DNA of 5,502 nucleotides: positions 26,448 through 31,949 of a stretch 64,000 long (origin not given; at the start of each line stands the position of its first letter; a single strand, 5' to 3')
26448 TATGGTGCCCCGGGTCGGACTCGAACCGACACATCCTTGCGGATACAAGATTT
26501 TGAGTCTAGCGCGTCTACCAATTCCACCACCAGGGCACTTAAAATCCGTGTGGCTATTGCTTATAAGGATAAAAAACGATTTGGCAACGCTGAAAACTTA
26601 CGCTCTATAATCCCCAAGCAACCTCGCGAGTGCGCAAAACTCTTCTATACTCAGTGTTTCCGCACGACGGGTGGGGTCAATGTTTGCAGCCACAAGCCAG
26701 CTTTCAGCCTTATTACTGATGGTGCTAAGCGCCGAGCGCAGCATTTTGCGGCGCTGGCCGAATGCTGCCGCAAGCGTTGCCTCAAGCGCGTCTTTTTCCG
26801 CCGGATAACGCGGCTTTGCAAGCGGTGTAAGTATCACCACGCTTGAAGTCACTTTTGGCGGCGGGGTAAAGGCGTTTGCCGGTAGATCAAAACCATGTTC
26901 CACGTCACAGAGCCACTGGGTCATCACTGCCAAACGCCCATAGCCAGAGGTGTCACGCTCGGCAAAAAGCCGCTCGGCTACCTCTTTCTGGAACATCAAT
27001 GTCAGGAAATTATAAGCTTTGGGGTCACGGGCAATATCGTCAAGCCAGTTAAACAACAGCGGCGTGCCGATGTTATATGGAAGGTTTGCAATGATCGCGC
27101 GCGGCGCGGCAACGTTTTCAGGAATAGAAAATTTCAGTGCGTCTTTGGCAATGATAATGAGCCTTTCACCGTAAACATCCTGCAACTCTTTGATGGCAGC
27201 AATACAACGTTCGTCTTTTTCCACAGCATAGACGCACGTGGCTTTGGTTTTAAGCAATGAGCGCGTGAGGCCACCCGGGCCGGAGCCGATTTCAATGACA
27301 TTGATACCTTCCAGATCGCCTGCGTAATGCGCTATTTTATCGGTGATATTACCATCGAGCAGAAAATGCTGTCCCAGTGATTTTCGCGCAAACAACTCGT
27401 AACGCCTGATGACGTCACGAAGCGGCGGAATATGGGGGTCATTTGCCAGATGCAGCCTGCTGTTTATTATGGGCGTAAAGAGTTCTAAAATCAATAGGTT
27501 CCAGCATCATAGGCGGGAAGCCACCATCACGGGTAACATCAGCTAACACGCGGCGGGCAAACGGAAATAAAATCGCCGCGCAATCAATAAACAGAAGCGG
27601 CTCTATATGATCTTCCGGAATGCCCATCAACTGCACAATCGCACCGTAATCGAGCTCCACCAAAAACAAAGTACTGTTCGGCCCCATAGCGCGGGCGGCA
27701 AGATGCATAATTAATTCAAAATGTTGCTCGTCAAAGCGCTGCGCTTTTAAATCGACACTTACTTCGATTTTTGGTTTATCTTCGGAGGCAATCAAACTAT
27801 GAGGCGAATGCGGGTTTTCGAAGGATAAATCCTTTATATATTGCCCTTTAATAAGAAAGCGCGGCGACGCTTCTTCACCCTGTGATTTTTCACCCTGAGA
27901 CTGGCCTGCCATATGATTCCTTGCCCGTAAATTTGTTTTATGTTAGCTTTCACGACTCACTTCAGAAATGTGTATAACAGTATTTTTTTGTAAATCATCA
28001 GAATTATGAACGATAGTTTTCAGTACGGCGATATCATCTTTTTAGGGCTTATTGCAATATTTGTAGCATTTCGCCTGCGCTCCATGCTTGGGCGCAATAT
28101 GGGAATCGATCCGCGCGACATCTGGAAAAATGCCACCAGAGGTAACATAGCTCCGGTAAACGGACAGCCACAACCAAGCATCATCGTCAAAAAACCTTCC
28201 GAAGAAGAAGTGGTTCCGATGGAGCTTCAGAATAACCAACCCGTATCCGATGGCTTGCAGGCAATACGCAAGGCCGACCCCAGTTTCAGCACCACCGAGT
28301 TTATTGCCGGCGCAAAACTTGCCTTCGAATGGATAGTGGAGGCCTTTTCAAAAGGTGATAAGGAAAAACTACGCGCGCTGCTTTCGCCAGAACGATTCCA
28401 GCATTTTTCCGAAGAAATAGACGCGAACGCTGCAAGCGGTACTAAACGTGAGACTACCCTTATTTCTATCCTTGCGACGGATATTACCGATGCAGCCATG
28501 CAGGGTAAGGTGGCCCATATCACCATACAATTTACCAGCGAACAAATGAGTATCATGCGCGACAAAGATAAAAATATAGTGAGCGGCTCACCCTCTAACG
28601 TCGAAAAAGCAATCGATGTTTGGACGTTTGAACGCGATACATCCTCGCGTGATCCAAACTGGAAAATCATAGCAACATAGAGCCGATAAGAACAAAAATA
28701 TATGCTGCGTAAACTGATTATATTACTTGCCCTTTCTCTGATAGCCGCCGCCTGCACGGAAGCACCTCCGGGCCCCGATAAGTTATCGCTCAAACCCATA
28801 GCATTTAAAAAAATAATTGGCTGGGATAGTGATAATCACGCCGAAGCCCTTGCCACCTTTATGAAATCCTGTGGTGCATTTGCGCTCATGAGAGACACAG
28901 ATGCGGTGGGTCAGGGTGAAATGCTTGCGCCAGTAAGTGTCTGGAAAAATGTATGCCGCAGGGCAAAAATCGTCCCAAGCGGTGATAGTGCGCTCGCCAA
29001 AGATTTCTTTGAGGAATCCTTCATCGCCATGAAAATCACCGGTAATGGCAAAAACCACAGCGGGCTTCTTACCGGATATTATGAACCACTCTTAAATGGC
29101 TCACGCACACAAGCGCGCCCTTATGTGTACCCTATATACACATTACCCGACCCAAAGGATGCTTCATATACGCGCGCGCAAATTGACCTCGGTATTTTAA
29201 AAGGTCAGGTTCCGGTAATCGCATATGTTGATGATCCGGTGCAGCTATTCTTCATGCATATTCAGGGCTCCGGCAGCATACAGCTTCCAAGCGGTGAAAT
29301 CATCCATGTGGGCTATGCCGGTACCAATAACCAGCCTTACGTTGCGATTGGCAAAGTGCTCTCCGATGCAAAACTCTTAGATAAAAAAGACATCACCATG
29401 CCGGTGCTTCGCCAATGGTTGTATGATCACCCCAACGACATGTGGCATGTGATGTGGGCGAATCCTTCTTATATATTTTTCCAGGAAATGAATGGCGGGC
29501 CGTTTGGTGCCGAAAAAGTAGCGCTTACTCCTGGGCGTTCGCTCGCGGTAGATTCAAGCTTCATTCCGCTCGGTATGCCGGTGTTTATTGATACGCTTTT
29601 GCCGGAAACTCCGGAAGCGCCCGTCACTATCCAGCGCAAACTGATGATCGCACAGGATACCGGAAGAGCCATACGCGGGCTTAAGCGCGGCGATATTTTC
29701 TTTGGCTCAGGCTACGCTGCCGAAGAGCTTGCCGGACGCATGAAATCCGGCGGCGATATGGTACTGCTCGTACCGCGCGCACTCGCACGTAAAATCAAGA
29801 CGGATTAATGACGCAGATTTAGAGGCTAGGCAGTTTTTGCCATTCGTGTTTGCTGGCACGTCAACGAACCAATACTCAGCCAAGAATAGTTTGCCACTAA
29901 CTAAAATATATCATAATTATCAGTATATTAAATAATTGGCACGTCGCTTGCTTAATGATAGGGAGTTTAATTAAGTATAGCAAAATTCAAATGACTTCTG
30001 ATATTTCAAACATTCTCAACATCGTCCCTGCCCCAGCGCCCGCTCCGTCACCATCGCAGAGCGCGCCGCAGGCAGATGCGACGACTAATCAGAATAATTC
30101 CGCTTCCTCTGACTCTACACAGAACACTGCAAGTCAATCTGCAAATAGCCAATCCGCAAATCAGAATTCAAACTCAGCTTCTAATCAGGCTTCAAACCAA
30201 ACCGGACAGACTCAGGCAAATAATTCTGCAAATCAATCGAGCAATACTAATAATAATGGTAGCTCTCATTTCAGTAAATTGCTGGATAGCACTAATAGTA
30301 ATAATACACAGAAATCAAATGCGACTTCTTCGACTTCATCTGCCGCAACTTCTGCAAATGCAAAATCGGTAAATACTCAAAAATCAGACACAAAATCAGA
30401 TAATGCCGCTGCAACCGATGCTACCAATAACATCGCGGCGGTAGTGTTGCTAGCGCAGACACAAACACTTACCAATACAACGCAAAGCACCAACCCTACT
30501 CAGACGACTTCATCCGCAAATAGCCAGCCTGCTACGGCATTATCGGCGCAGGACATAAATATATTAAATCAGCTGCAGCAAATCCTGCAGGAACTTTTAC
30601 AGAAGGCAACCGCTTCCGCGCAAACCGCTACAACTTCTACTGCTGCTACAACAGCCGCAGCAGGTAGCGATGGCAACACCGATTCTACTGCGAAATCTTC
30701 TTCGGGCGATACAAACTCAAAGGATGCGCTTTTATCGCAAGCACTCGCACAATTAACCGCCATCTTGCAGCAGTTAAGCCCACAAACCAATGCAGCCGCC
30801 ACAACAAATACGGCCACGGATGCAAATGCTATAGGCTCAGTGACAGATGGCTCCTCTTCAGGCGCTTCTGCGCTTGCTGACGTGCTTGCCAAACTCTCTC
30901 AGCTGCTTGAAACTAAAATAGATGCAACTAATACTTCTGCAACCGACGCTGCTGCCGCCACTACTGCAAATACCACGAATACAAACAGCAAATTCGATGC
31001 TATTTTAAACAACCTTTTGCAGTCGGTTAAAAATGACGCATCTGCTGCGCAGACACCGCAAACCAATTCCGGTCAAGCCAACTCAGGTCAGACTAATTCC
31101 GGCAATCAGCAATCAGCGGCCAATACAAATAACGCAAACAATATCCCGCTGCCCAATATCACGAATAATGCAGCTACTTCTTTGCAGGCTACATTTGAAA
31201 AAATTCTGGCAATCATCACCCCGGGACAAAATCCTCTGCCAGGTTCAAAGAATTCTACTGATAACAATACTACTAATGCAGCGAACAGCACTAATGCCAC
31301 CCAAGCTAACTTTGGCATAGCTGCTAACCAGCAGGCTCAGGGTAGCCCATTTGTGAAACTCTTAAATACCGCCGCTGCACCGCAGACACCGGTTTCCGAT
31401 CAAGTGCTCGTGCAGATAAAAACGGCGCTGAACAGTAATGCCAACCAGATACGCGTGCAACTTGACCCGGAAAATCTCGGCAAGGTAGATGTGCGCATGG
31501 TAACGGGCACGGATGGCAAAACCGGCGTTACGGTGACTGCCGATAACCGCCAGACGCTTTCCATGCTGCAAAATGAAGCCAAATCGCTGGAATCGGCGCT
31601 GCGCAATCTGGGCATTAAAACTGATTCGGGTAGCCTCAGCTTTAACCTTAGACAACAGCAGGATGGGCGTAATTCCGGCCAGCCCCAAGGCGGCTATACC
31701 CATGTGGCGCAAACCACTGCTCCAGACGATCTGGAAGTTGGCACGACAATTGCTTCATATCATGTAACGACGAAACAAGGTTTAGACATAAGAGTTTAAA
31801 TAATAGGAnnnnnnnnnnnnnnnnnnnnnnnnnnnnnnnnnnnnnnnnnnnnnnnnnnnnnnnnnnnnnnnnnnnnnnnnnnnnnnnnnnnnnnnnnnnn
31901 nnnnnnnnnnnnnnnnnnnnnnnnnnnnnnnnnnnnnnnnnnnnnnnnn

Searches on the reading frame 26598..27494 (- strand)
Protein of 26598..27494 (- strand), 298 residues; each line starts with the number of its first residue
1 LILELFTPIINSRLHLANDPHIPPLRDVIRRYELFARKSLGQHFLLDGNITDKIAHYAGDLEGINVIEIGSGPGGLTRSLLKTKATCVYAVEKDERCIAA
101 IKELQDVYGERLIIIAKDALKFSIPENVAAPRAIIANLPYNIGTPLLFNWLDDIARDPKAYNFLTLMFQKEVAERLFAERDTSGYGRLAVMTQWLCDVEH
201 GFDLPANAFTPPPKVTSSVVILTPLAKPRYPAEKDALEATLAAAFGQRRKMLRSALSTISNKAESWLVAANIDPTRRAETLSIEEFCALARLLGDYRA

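Call 81: search_protein_families(library=pfam, proteins=[window:26598-27494:-], max_evalue=0.0001)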
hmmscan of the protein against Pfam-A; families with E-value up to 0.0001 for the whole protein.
window:26598-27494:- (298 aa): 1 family
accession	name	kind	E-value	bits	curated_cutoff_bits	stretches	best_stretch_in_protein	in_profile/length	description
PF00398.26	RrnaAD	-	5.5e-48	163.8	24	1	36-292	4-260/263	Ribosomal RNA adenine dimethylase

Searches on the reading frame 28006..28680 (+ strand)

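Call 81: search_protein_families(library=pfam, proteins=[window:28006-28680:+], max_evalue=0.0001)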
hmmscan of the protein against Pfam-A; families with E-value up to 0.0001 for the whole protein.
window:28006-28680:+ (224 aa): 1 family
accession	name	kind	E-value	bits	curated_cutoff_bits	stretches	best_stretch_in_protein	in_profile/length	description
PF04280.21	Tim44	-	7.5e-43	146.6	29.6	1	81-224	2-145/147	Tim44-like domain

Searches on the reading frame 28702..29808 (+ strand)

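Call 81: search_protein_families(library=pfam, proteins=[window:28702-29808:+], max_evalue=0.0001)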
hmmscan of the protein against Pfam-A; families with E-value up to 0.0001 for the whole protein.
window:28702-29808:+ (368 aa): 2 families
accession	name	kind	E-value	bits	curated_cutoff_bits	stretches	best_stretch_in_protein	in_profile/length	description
PF03562.22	MltA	-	1e-42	146.3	24.3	1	122-261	1-163/163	MltA specific insert domain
PF06725.17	3D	-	5.7e-18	65.3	23.8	1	279-356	1-71/72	3D domain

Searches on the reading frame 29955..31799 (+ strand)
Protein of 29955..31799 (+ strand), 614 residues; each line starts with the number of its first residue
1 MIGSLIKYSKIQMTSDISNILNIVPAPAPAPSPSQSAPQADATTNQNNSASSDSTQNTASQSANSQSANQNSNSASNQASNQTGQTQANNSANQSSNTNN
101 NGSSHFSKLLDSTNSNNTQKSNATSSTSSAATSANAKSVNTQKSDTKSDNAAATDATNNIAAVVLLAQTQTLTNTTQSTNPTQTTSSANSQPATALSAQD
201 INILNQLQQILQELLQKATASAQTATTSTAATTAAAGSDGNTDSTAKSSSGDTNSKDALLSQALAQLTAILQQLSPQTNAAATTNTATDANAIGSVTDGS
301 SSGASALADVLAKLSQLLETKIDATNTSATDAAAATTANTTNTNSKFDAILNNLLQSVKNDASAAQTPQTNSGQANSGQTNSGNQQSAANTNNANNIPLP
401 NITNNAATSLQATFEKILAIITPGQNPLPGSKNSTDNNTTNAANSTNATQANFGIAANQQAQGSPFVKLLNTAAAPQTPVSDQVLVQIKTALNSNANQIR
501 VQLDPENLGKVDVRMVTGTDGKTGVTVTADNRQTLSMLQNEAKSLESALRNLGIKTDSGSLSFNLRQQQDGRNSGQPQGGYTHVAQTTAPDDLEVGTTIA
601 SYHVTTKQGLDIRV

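Call 68: search_protein_families(library=pfam, proteins=[window:29955-31799:+], max_evalue=0.00001)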
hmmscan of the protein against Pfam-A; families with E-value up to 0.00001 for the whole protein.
window:29955-31799:+ (614 aa): 1 family
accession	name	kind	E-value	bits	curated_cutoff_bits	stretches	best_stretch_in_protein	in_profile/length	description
PF02120.21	Flg_hook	-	1.4e-13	50.8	29.8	1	487-568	3-83/85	Flagellar hook-length control protein FliK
